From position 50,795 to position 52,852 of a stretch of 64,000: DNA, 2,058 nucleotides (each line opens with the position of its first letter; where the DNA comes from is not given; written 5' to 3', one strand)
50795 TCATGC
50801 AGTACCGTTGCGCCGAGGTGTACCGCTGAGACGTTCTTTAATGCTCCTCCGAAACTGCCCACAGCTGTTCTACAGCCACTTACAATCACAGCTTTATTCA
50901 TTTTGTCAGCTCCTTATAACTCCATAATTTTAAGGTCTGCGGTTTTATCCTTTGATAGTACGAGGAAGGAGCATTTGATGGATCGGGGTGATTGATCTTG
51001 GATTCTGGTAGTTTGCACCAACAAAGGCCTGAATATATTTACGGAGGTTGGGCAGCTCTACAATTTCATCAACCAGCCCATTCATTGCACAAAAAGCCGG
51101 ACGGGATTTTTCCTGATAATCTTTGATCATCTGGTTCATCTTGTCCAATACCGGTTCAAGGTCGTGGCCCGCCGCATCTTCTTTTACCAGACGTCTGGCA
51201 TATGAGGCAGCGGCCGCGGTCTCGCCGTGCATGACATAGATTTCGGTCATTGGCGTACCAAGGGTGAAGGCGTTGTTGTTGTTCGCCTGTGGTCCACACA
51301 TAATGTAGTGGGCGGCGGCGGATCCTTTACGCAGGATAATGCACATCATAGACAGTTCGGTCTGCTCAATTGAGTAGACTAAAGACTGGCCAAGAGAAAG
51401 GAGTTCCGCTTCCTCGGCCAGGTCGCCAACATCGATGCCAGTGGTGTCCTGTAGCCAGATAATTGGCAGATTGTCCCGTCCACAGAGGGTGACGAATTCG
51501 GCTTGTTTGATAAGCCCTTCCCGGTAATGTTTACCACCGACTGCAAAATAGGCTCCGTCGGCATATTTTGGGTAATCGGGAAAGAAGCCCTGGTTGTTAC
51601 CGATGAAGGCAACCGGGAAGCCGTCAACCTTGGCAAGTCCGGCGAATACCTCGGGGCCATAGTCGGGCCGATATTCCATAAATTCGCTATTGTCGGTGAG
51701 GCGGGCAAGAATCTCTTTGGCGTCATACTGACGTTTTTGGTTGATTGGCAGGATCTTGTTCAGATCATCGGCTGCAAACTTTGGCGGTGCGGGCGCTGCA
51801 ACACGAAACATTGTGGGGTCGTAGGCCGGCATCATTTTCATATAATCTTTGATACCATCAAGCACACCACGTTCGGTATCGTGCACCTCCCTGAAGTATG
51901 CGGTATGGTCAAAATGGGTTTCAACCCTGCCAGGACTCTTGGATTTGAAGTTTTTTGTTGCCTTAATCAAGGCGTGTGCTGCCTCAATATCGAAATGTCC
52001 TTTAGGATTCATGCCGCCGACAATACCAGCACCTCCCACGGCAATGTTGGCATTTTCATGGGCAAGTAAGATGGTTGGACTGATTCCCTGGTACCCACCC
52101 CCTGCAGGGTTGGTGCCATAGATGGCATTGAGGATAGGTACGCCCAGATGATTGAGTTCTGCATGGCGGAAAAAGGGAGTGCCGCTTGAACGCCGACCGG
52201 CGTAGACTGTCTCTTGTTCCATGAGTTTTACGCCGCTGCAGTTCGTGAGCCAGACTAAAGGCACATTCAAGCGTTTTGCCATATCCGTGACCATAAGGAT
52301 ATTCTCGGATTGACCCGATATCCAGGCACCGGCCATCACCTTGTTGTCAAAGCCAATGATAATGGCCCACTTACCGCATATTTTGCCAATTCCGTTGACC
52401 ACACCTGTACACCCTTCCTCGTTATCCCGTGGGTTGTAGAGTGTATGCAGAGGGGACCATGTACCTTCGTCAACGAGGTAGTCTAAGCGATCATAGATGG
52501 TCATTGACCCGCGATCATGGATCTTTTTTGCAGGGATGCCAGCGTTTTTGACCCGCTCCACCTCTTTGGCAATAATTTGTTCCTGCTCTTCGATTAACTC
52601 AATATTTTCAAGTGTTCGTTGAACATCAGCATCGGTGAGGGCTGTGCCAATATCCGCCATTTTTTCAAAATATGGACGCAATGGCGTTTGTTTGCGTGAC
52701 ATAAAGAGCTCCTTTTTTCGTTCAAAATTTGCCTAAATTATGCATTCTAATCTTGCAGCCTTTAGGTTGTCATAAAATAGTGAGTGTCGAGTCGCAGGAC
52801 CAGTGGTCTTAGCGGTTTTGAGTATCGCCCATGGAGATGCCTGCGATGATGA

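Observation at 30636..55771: Candidate anaerobic 5-aminovalerate (or GABA) to glutarate to crotonyl-CoA pathway using a tungsten AOR instead of an NAD-dependent semialdehyde dehydrogenase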

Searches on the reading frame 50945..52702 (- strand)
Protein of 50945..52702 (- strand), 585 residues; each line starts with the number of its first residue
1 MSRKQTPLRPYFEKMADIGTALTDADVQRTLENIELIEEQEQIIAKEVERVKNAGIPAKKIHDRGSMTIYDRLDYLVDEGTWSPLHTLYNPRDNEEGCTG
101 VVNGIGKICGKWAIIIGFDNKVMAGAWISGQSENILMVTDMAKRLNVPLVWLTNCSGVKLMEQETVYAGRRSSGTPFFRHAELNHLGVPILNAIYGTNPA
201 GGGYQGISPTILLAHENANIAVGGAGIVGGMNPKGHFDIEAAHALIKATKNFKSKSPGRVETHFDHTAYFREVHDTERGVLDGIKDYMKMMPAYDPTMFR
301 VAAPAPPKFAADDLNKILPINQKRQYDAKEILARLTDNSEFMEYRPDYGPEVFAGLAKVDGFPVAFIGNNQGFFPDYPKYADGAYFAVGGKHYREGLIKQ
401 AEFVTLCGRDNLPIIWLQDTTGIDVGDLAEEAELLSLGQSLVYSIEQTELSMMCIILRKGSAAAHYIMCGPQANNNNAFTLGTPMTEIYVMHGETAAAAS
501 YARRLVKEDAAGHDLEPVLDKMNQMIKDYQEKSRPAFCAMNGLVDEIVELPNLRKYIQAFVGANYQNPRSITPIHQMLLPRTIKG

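Call 4: search_protein_families(library=pfam, proteins=[window:50945-52702:-])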
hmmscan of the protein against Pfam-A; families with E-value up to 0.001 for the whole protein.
window:50945-52702:- (585 aa): 1 family
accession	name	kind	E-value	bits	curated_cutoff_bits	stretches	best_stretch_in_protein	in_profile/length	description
PF01039.27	Carboxyl_trans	-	5.3e-93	312.7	22.3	1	62-577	3-492/493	Carboxyl transferase domain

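Call 6: search_protein_families(library=ncbifam, proteins=[window:50945-52702:-], max_evalue=0.00001)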
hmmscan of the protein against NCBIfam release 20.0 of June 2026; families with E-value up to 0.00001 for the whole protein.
window:50945-52702:- (585 aa): 1 family
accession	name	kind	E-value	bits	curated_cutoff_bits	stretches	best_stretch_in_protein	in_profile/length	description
TIGR01117.1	mmdA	subfamily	6.9e-38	130.7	998.8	1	48-557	10-488/512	methylmalonyl-CoA decarboxylase subunit alpha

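Call 22: search_solved_structures(query=window:50945-52702:-, max_evalue=1e-10)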
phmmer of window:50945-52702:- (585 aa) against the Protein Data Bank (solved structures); distinct sequences matched with E-value up to 1e-10: 39.
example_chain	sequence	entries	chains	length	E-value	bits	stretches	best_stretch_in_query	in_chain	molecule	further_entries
3gf3_A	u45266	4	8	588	3.1e-209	699.8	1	10-583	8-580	Glutaconyl-CoA decarboxylase subunit A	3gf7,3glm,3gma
1pix_A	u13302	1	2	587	5.6e-209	699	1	10-584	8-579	Glutaconyl-CoA decarboxylase A subunit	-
3u9r_B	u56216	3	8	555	5.2e-37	131.2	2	300-558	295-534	Methylcrotonyl-CoA carboxylase, beta-subunit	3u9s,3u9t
8j4z_J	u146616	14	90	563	6.9e-37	130.8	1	29-552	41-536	Methylcrotonoyl-CoA carboxylase beta chain, mitochondrial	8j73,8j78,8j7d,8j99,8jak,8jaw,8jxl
9tps_A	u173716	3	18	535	3.4e-36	128.5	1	60-558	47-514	Propionyl CoA carboxylase beta subunit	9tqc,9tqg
4q0g_A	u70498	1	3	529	1.5e-35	126.3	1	58-548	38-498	Probable acetyl-/propionyl-CoA carboxylase (Beta subunit) AccD1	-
9yx0_G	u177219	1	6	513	1.6e-33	119.6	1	63-516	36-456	Carboxyl transferase domain protein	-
5ikl_B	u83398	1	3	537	1.1e-31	113.5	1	56-526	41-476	Geranyl-CoA carboxylase, beta-subunit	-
1vrg_A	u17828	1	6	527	6.7e-31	111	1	38-558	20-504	propionyl-CoA carboxylase, beta subunit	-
8f41_B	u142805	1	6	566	1.7e-28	103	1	57-523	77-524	3-methylcrotonyl-CoA carboxylase, beta-subunit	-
8f3d_A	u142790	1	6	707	4.5e-28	101.7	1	57-523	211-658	3-methylcrotonyl-CoA carboxylase beta-subunit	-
8rth_B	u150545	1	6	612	2.3e-27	99.3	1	322-498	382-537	methylcrotonoyl-CoA carboxylase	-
9t97_D5a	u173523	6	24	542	6.5e-26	94.5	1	58-557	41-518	Propionyl-CoA carboxylase beta chain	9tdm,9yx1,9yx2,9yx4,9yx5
2a7s_A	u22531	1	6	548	7.2e-26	94.4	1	58-558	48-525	Probable propionyl-CoA carboxylase beta chain 5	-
1xnw_A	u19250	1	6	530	2.6e-25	92.6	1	47-558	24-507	propionyl-CoA carboxylase complex B subunit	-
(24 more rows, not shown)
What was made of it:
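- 50945..52702 (-): GcdA, the carboxyltransferase subunit of glutaconyl-CoA decarboxylase. 3GF3 and 1PIX at about 700 bits, E about 1e-209 (call 22).
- On Glutaconyl-CoA decarboxylase (GcdABCD): The next family scores 131 bits (call 22).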

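Call 35: find_homologous_proteins(query=window:50945-52702:-, max_evalue=1e-50)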
Query window:50945-52702:- (585 aa): 5680 proteins with E <= 1e-50 among 8000 candidates; the best 120 are listed.
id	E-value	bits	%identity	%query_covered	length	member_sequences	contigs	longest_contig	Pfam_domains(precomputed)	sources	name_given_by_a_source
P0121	0.0e+0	1358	100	100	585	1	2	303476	PF01039.28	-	-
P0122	0.0e+0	1356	100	100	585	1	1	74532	PF01039.28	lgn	-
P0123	0.0e+0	1282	93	100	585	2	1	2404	PF01039.28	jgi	jgi:glutaconyl-CoA decarboxylase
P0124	0.0e+0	1282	93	100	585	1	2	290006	PF01039.28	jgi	jgi:glutaconyl-CoA decarboxylase subunit alpha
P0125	0.0e+0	1277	93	100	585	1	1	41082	PF01039.28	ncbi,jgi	ncbi:MAG: glutaconyl-CoA decarboxylase [Desulforhopalus sp.]|jgi:glutaconyl-CoA decarboxylase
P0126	0.0e+0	1276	93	100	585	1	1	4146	PF01039.28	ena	-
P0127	0.0e+0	1265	91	100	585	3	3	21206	PF01039.28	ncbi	-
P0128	0.0e+0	1252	91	100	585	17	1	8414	PF01039.28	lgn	-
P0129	0.0e+0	1250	91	100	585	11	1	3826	PF01039.28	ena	-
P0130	0.0e+0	1248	90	100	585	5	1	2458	PF01039.28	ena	-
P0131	0.0e+0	1246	91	100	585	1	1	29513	PF01039.28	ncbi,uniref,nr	ncbi:acyl-CoA carboxylase subunit beta [Desulforhopalus sp. IMCC35007]|uniref:acyl-CoA carboxylase s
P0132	0.0e+0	1244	91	100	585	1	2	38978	PF01039.28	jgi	jgi:glutaconyl-CoA decarboxylase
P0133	0.0e+0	1241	90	100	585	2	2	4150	PF01039.28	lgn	-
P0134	0.0e+0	1238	90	100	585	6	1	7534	PF01039.28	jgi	-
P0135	0.0e+0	1237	90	100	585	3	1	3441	PF01039.28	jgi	jgi:glutaconyl-CoA decarboxylase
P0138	0.0e+0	1216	88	100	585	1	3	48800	PF01039.28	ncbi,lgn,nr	ncbi:MAG: carboxyl transferase domain-containing protein [Desulfocapsaceae bacterium]|nr:carboxyl tr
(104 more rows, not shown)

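Call 36: find_encoding_contigs(protein=P0124, flank=10000, max_places=2)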
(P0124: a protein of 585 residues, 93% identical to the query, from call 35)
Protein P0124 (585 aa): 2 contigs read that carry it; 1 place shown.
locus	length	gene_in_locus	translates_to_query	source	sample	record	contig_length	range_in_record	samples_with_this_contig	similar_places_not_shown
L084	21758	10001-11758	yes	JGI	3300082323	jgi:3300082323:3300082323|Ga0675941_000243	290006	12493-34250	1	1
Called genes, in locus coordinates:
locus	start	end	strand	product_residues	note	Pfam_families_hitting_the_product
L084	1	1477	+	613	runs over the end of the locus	PF13522:GATase_6, PF13537:GATase_7, PF01380:SIS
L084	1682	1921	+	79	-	-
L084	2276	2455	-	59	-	PF01451:LMWPc (weak)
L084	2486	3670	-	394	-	PF13593:SBF_like, PF01758:SBF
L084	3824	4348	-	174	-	PF04060:FeS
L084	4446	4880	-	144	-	PF12840:HTH_20 (weak), PF01022:HTH_5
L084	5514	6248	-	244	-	PF00497:SBP_bac_3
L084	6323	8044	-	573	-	PF00672:HAMP (weak), PF00015:MCPsignal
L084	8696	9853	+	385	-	PF02771:Acyl-CoA_dh_N, PF02770:Acyl-CoA_dh_M, PF00441:Acyl-CoA_dh_1, PF08028:Acyl-CoA_dh_2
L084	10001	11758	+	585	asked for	PF01039:Carboxyl_trans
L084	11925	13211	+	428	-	PF00108:Thiolase_N, PF02803:Thiolase_C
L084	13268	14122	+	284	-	PF02737:3HCDH_N, PF00725:3HCDH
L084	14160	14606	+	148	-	PF03061:4HBT, PF22636:FlK (faint)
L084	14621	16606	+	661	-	PF12797:Fer4_2 (faint), PF13183:Fer4_8, PF13237:Fer4_10, PF13187:Fer4_9, PF13484:Fer4_16 (weak), PF13534:Fer4_17 (weak), PF02754:CCG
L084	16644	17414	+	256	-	PF01012:ETF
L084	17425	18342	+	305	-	PF01012:ETF, PF00766:ETF_alpha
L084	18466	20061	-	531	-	PF18328:PfaD_N (weak), PF03060:NMO, PF21607:FabD_helical_ins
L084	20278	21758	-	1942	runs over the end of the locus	PF00109:ketoacyl-synt, PF02801:Ketoacyl-synt_C, PF16197:KAsynt_C_assoc (weak), PF00109:ketoacyl-synt, PF02801:Ketoacyl-synt_C, PF07977:FabA, PF22818:ApeI-like (faint), PF07977:FabA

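Call 37: find_encoding_contigs(protein=P0131, flank=10000, max_places=2)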
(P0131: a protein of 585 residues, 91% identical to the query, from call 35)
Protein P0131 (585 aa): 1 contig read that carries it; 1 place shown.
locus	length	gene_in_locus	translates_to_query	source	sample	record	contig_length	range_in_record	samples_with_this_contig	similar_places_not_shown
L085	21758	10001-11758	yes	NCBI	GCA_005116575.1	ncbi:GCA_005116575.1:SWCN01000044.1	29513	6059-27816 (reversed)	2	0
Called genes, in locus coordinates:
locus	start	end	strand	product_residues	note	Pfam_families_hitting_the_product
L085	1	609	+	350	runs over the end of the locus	PF03480:DctP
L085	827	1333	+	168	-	PF04290:DctQ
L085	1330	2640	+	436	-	PF06808:DctM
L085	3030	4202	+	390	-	PF01266:DAO, PF04820:Trp_halogenase (faint)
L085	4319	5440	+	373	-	PF01855:POR_N, PF02780:Transketolase_C (weak), PF17147:PFOR_II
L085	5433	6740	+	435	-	PF02775:TPP_enzyme_C, PF01558:POR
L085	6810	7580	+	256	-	PF01012:ETF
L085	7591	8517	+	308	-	PF01012:ETF, PF00766:ETF_alpha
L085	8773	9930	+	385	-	PF02771:Acyl-CoA_dh_N, PF02770:Acyl-CoA_dh_M, PF00441:Acyl-CoA_dh_1, PF08028:Acyl-CoA_dh_2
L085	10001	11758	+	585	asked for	PF01039:Carboxyl_trans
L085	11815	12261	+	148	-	PF03061:4HBT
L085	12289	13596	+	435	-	PF00202:Aminotran_3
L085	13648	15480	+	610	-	PF02730:AFOR_N, PF01314:AFOR_C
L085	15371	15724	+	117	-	-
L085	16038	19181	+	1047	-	PF05088:Bac_GDH_CD, PF00208:ELFV_dehydrog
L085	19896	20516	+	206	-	PF01810:LysE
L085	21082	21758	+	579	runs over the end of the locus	-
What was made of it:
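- In Desulforhopalus sp. IMCC35007, Acd-GcdA-Tes-GabT-AOR are co-directional with gaps of 27-70 nt (call 37).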

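Call 38: find_encoding_contigs(protein=P0138, flank=10000, max_places=2)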
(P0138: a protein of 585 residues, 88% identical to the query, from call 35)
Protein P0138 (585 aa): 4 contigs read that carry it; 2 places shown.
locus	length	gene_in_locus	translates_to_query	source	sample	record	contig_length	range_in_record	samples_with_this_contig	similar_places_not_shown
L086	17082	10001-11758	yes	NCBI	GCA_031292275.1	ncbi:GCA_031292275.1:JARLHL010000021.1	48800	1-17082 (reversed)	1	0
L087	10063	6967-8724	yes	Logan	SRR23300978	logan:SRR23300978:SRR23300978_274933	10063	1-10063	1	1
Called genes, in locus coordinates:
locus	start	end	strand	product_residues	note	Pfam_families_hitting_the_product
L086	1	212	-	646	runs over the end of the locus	PF02730:AFOR_N, PF01314:AFOR_C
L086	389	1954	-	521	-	PF00501:AMP-binding, PF13193:AMP-binding_C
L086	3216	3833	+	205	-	PF11136:DUF2889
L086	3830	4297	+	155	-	PF03061:4HBT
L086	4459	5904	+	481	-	PF00158:Sigma54_activat, PF01078:Mg_chelatase (weak), PF14532:Sigma54_activ_2, PF07728:AAA_5 (weak), PF25601:AAA_lid_14, PF02954:HTH_8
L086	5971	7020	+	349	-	PF04055:Radical_SAM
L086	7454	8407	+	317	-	PF01144:CoA_trans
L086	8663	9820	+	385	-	PF02771:Acyl-CoA_dh_N, PF02770:Acyl-CoA_dh_M, PF00441:Acyl-CoA_dh_1, PF08028:Acyl-CoA_dh_2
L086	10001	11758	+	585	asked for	PF01039:Carboxyl_trans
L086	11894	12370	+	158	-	PF03061:4HBT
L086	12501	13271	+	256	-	PF01012:ETF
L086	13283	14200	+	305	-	PF01012:ETF, PF00766:ETF_alpha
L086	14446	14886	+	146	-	PF11903:ParD_like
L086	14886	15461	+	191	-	PF06414:Zeta_toxin (weak), PF13671:AAA_33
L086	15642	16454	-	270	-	PF13635:DUF4143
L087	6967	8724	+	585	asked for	PF01039:Carboxyl_trans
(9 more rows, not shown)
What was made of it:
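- The Acd-GcdA module occurs alone (L084) or with benzoate-type genes (L086) (calls 36, 38).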

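Call 40: find_related_loci(query=window:50945-52702:-, collection=metagenome_contigs, flank=10000)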
Query window:50945-52702:- (585 aa) in metagenome_contigs; peptide patterns used: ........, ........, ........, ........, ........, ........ (x = any residue, [..] = any of these).
600 stretches matched a pattern (row limit reached: there are more); 573 encode a relative of the query (tblastn E <= 1e-3); the best 80 are kept; 80 distinct loci.
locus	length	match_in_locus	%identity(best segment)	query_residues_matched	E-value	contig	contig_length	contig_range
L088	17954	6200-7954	91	1-585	0e+0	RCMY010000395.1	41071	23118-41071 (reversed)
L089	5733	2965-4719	88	1-585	0e+0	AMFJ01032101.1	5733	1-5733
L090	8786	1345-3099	90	1-585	0e+0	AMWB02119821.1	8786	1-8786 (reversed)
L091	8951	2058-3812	89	1-585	0e+0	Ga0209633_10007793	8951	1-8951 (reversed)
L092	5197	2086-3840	84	1-585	0e+0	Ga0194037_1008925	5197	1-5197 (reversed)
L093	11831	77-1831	84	1-585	0e+0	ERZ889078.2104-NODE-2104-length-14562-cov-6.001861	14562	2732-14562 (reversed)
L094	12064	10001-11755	84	1-585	0e+0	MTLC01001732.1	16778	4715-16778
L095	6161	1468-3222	85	1-585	0e+0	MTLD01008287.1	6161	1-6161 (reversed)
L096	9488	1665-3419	84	1-585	0e+0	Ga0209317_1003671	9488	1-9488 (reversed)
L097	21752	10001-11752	85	2-585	0e+0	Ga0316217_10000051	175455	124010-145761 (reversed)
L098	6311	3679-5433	83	1-585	0e+0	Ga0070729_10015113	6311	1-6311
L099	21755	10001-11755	82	1-585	0e+0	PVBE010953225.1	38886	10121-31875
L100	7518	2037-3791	83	1-585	0e+0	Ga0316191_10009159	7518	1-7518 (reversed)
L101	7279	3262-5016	81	1-585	0e+0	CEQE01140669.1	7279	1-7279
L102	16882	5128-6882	81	1-585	0e+0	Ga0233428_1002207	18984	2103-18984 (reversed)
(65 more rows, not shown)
